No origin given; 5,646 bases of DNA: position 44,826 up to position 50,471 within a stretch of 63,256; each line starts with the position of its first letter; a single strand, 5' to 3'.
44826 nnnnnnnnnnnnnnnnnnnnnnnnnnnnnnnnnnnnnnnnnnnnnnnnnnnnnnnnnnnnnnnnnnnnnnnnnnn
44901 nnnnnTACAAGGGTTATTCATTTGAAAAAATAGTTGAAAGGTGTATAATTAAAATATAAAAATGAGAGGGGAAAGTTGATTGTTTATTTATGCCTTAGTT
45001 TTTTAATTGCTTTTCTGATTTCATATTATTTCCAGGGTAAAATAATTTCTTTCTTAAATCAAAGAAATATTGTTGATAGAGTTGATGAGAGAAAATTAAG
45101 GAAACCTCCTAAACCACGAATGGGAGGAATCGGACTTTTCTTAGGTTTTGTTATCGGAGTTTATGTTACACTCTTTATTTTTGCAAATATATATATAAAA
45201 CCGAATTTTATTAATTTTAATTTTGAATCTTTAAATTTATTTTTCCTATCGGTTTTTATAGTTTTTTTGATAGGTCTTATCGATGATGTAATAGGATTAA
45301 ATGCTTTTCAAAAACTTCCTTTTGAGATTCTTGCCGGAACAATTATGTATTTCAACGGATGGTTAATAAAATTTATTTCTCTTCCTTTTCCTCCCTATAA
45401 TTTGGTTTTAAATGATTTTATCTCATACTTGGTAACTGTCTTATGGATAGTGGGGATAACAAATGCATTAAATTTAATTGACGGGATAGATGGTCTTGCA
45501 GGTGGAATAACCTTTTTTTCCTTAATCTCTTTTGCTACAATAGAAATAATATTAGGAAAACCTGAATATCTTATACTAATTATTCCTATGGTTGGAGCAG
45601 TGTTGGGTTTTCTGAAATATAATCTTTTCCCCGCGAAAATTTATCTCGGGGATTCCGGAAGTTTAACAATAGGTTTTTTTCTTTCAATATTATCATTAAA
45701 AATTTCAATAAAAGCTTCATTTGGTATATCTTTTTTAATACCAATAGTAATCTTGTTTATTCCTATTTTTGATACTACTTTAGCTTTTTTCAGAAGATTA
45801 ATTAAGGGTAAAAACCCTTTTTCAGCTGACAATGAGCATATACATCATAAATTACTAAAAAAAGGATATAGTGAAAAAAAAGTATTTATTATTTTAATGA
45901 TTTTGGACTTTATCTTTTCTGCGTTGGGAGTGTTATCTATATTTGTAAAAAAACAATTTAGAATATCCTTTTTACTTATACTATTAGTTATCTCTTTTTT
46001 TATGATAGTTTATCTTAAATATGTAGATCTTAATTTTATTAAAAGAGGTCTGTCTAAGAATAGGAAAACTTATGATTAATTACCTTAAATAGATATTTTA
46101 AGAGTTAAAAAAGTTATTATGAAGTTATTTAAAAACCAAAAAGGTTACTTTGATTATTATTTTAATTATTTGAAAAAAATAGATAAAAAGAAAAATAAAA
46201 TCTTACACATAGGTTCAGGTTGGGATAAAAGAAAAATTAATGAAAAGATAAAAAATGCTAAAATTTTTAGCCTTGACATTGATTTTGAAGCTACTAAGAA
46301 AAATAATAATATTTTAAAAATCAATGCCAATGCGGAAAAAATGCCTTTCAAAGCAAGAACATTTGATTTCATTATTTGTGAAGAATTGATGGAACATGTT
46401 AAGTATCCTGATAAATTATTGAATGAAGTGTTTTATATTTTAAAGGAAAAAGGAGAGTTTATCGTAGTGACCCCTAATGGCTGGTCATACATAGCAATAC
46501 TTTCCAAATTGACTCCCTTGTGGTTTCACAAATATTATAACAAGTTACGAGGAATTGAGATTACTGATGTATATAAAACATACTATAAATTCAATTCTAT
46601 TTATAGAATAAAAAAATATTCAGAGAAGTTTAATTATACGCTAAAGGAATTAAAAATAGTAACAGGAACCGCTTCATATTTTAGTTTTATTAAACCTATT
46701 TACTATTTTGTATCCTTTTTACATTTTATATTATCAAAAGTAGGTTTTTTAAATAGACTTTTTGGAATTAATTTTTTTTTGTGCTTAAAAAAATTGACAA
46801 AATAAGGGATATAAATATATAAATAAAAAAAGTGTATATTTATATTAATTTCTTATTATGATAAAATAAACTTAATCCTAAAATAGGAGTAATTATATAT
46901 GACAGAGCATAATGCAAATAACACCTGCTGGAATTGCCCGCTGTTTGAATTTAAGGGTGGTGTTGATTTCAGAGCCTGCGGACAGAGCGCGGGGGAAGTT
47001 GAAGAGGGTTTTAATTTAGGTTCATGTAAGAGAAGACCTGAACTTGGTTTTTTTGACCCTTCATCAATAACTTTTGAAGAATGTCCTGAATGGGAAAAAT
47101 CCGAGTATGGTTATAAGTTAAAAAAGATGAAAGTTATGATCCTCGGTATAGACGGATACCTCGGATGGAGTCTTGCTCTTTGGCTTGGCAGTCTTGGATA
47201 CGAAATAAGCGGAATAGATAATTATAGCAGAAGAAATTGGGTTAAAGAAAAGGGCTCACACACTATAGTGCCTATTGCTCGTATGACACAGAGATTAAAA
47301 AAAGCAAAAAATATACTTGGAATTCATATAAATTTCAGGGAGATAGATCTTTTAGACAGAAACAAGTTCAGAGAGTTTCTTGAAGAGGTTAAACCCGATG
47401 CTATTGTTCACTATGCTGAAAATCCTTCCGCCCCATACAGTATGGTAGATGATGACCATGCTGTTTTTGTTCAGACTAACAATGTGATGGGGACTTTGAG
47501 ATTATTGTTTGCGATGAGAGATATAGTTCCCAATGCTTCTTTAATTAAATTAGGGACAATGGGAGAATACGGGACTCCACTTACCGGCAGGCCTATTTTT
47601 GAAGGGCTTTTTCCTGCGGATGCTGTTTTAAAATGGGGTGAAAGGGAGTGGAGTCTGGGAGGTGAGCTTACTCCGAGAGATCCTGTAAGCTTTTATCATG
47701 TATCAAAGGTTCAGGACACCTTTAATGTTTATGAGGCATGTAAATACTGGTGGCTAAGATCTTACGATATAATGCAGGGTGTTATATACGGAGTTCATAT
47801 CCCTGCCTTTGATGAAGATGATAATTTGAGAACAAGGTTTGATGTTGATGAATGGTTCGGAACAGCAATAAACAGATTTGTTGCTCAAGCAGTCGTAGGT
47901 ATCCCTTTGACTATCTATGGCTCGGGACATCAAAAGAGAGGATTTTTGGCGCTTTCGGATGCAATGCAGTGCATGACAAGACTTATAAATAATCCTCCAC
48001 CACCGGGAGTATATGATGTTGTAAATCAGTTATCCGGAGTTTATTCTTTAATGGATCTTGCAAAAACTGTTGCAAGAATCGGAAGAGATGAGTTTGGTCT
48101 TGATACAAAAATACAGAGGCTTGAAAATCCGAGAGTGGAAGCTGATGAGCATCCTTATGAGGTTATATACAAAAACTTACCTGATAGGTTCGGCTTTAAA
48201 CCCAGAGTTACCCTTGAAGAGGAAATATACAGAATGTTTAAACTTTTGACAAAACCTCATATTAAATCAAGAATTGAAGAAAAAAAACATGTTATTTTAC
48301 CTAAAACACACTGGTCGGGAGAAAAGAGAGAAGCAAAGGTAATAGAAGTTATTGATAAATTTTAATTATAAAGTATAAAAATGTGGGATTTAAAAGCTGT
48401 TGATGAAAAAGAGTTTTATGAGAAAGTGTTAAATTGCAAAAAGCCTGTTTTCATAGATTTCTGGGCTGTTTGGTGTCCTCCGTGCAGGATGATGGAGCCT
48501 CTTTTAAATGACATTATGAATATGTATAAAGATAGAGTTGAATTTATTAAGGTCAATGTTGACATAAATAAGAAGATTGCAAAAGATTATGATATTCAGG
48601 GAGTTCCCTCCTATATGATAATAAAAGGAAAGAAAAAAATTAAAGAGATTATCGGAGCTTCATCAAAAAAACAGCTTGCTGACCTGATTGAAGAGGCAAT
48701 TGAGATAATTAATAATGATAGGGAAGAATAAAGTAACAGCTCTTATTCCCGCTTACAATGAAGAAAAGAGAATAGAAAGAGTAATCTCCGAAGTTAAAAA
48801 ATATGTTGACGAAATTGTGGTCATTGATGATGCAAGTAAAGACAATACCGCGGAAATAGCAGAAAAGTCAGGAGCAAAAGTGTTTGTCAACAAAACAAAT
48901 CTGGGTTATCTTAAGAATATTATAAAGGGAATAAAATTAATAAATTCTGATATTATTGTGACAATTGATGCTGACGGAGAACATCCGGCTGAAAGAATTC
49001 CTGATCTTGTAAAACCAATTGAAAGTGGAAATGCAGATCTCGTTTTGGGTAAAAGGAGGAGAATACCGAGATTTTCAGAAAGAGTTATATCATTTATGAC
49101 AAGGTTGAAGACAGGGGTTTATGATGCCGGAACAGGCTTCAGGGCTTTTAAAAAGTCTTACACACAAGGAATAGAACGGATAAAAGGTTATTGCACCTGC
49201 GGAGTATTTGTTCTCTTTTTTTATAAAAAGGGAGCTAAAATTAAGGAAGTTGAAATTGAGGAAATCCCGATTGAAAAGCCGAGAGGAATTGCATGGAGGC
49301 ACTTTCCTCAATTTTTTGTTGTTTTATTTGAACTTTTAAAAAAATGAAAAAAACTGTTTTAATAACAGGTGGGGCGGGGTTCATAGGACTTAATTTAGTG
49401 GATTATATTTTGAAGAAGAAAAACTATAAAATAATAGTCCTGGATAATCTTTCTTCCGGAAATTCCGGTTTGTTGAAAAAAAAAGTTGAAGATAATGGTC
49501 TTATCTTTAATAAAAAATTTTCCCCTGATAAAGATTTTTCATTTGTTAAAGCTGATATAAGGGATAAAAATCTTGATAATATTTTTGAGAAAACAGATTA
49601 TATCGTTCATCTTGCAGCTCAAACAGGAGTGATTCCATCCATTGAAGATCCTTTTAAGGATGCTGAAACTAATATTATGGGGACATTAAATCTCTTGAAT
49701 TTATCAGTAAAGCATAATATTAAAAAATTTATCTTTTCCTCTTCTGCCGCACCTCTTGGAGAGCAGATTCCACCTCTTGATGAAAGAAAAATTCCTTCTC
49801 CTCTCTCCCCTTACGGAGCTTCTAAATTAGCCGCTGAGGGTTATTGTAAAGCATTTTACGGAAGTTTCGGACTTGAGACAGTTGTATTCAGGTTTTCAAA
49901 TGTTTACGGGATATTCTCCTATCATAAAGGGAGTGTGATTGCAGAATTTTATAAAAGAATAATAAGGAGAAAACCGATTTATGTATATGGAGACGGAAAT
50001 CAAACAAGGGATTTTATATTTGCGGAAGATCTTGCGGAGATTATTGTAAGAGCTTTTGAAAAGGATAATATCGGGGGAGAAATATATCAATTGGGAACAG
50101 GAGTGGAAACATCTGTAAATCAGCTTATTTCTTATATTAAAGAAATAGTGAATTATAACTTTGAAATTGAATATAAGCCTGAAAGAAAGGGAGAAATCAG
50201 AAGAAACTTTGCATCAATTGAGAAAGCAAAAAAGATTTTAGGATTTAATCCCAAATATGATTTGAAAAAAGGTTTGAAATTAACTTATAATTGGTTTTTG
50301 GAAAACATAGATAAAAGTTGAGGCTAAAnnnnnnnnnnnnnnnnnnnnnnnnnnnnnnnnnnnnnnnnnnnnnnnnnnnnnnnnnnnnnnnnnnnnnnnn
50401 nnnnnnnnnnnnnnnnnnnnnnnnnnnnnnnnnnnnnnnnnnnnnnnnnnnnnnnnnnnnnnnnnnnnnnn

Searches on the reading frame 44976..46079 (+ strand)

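Call 8: search_protein_families(library=pfam, proteins=[window:44976-46079:+], max_evalue=0.00001)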
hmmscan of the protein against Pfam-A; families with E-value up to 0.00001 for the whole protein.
window:44976-46079:+ (367 aa): 1 family
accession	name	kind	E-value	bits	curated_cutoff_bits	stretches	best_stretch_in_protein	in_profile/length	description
PF00953.26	Glycos_transf_4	-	1.1e-37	129.9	27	1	89-242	4-158/160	Glycosyl transferase family 4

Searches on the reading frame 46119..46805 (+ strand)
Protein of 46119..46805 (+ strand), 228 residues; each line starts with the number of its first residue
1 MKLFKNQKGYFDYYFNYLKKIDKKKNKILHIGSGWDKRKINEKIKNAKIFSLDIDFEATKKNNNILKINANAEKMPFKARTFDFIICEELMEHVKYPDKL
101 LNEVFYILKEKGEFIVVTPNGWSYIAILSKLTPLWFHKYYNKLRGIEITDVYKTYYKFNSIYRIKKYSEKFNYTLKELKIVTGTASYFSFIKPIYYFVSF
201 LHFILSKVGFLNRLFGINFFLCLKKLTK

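Call 8: search_protein_families(library=pfam, proteins=[window:46119-46805:+], max_evalue=0.00001)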
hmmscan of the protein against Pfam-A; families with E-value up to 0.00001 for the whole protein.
window:46119-46805:+ (228 aa): 4 families
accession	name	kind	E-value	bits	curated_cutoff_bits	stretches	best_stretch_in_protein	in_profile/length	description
PF08241.18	Methyltransf_11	-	1.2e-11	45.5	21.2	1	32-116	6-95/95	Methyltransferase domain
PF13489.12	Methyltransf_23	-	4.3e-11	43.2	27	1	18-123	16-123/164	Methyltransferase domain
PF13847.12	Methyltransf_31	-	4.1e-09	36.7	27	1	23-120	2-113/145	Methyltransferase domain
PF13649.12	Methyltransf_25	-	1.4e-07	32.5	27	1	32-112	7-97/97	Methyltransferase domain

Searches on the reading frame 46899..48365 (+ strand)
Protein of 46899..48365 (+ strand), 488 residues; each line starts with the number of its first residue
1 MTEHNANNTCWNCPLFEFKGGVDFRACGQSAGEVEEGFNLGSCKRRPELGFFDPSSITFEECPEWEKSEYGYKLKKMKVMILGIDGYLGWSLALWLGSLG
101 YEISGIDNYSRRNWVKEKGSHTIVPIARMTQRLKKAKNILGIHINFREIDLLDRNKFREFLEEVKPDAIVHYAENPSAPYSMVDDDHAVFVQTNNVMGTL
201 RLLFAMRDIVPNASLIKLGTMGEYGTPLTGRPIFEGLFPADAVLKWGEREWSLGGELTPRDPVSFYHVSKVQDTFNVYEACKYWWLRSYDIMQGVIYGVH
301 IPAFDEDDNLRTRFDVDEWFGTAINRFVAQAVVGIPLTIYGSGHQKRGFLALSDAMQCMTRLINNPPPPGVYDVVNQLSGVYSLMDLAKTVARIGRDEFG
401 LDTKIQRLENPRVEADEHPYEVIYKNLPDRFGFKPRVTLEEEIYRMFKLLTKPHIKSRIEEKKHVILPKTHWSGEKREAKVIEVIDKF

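Call 8: search_protein_families(library=pfam, proteins=[window:46899-48365:+], max_evalue=0.00001)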
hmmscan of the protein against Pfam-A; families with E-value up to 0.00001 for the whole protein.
window:46899-48365:+ (488 aa): 2 families
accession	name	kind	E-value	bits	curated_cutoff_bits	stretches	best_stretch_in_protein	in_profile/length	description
PF01370.27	Epimerase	-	1.7e-20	73.9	20.9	1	79-229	1-124/240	NAD dependent epimerase/dehydratase family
PF16363.11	GDP_Man_Dehyd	-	3.3e-16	60.1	27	1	80-227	1-136/332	GDP-mannose 4,6 dehydratase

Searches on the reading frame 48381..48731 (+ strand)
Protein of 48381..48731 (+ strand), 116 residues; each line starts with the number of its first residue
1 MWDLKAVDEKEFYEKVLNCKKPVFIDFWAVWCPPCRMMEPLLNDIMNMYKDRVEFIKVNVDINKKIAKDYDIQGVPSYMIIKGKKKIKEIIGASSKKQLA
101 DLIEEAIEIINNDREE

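Call 8: search_protein_families(library=pfam, proteins=[window:48381-48731:+], max_evalue=0.00001)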
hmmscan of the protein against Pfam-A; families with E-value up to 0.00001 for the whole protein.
window:48381-48731:+ (116 aa): 5 families
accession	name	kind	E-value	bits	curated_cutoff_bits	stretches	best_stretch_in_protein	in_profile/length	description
PF00085.26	Thioredoxin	-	3.2e-28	98.2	23.5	1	6-104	4-102/103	Thioredoxin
PF13905.12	Thioredoxin_8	-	9.3e-11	42.4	27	1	21-64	2-47/94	Thioredoxin-like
PF13098.12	Thioredoxin_2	-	1.5e-09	38.6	27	1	20-102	5-103/104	Thioredoxin-like domain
PF00578.27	AhpC-TSA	-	1.6e-06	28.5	26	1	17-94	23-101/124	AhpC/TSA family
PF13899.12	Thioredoxin_7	-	9.5e-06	26.1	27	0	19-81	16-81/83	Thioredoxin-like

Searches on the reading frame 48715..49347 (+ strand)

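Call 8: search_protein_families(library=pfam, proteins=[window:48715-49347:+], max_evalue=0.00001)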
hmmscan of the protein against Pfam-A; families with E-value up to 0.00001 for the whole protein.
window:48715-49347:+ (210 aa): 2 families
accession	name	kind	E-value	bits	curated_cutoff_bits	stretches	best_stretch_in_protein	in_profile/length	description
PF00535.33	Glycos_transf_2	-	2.5e-30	106.1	23.3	1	9-119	2-120/168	Glycosyl transferase family 2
PF13641.12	Glyco_tranf_2_3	-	9.4e-06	26.2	27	1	7-87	3-96/230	Glycosyltransferase like family 2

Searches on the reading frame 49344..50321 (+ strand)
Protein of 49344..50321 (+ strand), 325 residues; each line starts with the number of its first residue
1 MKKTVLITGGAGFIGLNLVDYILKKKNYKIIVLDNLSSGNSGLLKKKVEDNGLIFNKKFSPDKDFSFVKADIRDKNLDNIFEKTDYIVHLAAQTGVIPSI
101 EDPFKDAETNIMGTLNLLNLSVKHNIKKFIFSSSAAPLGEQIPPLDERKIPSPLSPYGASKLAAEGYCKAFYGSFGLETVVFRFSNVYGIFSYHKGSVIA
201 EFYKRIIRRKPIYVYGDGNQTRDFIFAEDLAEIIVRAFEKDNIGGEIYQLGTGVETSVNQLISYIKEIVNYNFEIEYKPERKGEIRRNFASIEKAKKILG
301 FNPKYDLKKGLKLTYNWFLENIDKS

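Call 8: search_protein_families(library=pfam, proteins=[window:49344-50321:+], max_evalue=0.00001)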
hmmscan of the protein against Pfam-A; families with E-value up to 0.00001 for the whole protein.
window:49344-50321:+ (325 aa): 6 families
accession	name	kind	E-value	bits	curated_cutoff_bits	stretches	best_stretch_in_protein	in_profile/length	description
PF01370.27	Epimerase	-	5.6e-56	190.1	20.9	1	5-251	1-240/240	NAD dependent epimerase/dehydratase family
PF16363.11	GDP_Man_Dehyd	-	7.8e-54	183.8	27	1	6-312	1-330/332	GDP-mannose 4,6 dehydratase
PF02719.21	Polysacc_synt_2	-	2.2e-25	89.9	20.2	1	5-284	1-267/293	Polysaccharide biosynthesis protein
PF01073.25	3Beta_HSD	-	1.7e-20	73.7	22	1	6-238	1-229/280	3-beta hydroxysteroid dehydrogenase/isomerase family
PF07993.18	NAD_binding_4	-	1.4e-14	54.4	20.1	1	7-192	1-210/258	Male sterility protein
PF04321.23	RmlD_sub_bind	-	8.1e-14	51.8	27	1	4-250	2-212/287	RmlD substrate binding domain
